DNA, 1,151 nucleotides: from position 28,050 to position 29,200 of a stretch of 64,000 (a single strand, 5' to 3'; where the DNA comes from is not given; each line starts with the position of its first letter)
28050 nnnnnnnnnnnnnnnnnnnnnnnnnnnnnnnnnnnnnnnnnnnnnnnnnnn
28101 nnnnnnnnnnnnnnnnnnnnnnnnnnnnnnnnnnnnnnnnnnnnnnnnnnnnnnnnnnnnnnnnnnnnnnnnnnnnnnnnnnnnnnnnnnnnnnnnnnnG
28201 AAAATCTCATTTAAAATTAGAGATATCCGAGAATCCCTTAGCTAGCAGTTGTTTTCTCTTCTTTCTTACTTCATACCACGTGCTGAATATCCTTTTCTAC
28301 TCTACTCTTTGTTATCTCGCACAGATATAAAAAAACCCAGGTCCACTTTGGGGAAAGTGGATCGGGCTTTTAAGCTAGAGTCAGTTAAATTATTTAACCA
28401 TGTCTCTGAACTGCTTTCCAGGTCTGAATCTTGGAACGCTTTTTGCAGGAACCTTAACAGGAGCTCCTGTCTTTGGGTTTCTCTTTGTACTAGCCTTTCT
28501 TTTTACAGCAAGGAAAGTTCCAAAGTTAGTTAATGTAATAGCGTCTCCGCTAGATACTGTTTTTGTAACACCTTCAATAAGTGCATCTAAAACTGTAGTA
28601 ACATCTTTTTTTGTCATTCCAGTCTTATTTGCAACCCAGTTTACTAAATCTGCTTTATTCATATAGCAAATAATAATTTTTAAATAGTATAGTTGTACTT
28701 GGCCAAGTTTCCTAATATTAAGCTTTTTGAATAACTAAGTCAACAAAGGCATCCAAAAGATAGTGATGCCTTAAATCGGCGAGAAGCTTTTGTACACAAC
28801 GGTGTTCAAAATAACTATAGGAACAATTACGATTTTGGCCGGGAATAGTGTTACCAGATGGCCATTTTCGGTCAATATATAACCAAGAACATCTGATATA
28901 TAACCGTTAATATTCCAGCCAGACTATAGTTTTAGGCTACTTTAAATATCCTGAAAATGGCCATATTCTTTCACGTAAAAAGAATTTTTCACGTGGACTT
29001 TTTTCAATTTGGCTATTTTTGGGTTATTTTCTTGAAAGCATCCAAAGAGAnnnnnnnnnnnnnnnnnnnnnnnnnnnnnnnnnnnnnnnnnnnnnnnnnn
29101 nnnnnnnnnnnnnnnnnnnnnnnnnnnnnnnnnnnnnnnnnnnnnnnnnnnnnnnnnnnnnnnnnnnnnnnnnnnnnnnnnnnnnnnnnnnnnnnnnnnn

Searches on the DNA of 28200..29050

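Call 76: search_rna_families(source=window, start=28200, end=29050, threshold=evalue, max_evalue=1)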
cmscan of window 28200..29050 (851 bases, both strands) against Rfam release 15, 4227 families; matches with E-value up to 1: 1.
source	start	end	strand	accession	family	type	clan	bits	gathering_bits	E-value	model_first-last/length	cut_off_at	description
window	28855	28968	+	RF00438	SNORA33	Gene; snRNA; snoRNA; HACA-box;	-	22.8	74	0.47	1-130/130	no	Small nucleolar RNA SNORA33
